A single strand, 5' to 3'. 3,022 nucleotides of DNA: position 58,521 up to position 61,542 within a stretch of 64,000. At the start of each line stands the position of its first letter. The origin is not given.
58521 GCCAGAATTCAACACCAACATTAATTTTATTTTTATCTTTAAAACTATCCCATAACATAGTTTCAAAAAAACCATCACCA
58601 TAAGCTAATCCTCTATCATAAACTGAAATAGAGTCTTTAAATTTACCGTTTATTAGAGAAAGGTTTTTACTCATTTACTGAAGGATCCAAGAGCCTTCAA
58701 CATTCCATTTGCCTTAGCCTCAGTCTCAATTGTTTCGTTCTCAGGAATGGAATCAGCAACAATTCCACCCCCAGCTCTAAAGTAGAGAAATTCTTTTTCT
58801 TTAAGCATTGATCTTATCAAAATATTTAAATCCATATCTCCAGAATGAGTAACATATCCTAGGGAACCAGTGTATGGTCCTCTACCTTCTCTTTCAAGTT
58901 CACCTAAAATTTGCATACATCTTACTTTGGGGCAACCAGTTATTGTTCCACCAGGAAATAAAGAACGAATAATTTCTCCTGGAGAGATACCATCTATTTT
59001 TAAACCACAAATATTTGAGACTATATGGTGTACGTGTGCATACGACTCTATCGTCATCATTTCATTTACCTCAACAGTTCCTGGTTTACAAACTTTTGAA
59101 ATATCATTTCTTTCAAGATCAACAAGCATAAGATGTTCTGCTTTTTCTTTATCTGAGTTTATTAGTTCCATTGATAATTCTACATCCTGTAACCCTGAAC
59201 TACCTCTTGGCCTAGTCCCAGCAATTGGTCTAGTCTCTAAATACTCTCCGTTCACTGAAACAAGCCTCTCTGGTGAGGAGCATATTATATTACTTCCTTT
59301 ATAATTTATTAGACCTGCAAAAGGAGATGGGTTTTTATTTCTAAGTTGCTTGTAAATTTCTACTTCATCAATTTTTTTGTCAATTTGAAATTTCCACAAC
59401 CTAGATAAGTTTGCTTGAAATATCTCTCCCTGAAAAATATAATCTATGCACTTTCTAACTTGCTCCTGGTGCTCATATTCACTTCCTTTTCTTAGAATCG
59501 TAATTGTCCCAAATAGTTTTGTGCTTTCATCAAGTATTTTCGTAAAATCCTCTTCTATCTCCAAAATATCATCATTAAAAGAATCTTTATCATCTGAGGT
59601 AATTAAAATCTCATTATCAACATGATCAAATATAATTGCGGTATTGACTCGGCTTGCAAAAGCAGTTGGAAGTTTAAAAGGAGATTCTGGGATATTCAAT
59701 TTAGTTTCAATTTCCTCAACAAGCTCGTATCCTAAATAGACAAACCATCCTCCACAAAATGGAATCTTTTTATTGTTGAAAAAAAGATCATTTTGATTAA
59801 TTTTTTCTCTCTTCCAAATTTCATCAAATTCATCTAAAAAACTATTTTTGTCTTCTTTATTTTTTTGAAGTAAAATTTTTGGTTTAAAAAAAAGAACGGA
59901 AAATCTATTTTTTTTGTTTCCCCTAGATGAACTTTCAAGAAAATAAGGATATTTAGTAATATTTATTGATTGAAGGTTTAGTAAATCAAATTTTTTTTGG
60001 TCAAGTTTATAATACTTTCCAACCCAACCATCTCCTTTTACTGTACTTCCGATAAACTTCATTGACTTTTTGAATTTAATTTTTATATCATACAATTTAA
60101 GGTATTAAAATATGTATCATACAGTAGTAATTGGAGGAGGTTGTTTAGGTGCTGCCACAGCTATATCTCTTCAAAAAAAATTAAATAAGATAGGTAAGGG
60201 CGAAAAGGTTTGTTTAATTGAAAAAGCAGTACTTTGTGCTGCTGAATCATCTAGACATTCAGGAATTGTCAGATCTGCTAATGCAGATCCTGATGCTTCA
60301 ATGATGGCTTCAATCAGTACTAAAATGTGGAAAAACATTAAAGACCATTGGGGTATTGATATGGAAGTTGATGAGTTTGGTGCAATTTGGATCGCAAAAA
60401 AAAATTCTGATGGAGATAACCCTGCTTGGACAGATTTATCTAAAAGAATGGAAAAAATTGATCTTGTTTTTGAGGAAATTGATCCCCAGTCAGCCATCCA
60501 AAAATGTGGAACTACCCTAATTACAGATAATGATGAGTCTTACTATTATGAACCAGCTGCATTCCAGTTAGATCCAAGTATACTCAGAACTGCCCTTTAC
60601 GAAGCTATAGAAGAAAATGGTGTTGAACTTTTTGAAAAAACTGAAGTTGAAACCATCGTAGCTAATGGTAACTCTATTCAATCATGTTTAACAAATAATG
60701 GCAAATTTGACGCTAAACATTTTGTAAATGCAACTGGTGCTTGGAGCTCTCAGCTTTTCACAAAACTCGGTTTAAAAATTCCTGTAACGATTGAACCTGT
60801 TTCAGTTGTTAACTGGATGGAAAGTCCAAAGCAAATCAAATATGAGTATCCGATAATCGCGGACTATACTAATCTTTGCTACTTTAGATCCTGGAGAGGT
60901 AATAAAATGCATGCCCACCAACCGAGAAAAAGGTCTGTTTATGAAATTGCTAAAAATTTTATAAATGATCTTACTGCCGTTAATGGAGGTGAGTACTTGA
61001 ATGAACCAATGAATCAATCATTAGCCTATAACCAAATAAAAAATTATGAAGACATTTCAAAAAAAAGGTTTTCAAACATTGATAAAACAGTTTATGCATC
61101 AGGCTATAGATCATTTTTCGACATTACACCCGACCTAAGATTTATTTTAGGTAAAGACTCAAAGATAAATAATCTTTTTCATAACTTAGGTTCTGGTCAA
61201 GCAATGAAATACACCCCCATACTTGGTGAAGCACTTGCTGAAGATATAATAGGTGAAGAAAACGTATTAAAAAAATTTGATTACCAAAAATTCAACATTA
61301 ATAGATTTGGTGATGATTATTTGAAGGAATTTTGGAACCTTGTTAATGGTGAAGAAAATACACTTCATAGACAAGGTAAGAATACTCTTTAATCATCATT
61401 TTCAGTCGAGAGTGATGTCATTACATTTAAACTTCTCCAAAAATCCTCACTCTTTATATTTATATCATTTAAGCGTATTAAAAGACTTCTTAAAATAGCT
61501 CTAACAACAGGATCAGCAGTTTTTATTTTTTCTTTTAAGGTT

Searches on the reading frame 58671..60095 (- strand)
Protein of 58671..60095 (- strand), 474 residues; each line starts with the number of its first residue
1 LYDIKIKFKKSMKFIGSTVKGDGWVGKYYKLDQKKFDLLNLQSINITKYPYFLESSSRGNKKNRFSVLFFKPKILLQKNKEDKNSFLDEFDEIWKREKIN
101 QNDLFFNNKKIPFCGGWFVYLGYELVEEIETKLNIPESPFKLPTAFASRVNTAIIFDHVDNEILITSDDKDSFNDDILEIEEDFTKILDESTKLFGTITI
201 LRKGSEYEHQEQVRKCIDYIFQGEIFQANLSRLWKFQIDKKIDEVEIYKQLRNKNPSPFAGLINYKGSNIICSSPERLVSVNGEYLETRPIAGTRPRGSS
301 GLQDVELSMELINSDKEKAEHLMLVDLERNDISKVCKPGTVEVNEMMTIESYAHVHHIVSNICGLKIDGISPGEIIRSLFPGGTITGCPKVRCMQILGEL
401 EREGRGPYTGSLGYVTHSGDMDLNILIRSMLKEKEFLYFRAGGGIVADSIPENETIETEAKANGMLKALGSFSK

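Call 37: search_protein_families(library=pfam, proteins=[window:58671-60095:-], max_evalue=0.00001)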
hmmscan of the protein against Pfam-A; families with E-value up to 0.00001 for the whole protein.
window:58671-60095:- (474 aa): 2 families
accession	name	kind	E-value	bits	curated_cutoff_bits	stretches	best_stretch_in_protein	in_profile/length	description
PF00425.24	Chorismate_bind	-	7.1e-86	288.4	27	1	208-461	4-257/257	chorismate binding enzyme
PF04715.19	Anth_synt_I_N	-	6.9e-13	49.5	23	1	47-164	15-139/140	Anthranilate synthase component I, N terminal region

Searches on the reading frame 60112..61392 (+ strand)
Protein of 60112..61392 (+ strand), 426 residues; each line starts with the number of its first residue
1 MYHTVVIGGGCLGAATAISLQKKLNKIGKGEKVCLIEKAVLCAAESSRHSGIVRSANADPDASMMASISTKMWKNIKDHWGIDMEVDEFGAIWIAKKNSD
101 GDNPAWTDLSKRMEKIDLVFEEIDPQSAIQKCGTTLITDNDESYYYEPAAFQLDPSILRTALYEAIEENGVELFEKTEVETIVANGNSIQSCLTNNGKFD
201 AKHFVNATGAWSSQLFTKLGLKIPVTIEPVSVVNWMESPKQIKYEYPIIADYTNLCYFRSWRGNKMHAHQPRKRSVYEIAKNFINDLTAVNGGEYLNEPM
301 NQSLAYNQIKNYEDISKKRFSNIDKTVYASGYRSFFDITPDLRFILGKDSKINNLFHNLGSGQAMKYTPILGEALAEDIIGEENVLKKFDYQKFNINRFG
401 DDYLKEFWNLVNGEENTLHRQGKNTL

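Call 37: search_protein_families(library=pfam, proteins=[window:60112-61392:+], max_evalue=0.00001)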
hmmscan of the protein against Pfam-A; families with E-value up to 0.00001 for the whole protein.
window:60112-61392:+ (426 aa): 2 families
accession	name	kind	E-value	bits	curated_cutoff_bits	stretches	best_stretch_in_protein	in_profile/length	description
PF01266.30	DAO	-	6.2e-39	135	27.9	1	4-377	2-352/353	FAD dependent oxidoreductase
PF07992.20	Pyr_redox_2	-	4.5e-07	30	26.1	0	157-223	184-251/291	Pyridine nucleotide-disulphide oxidoreductase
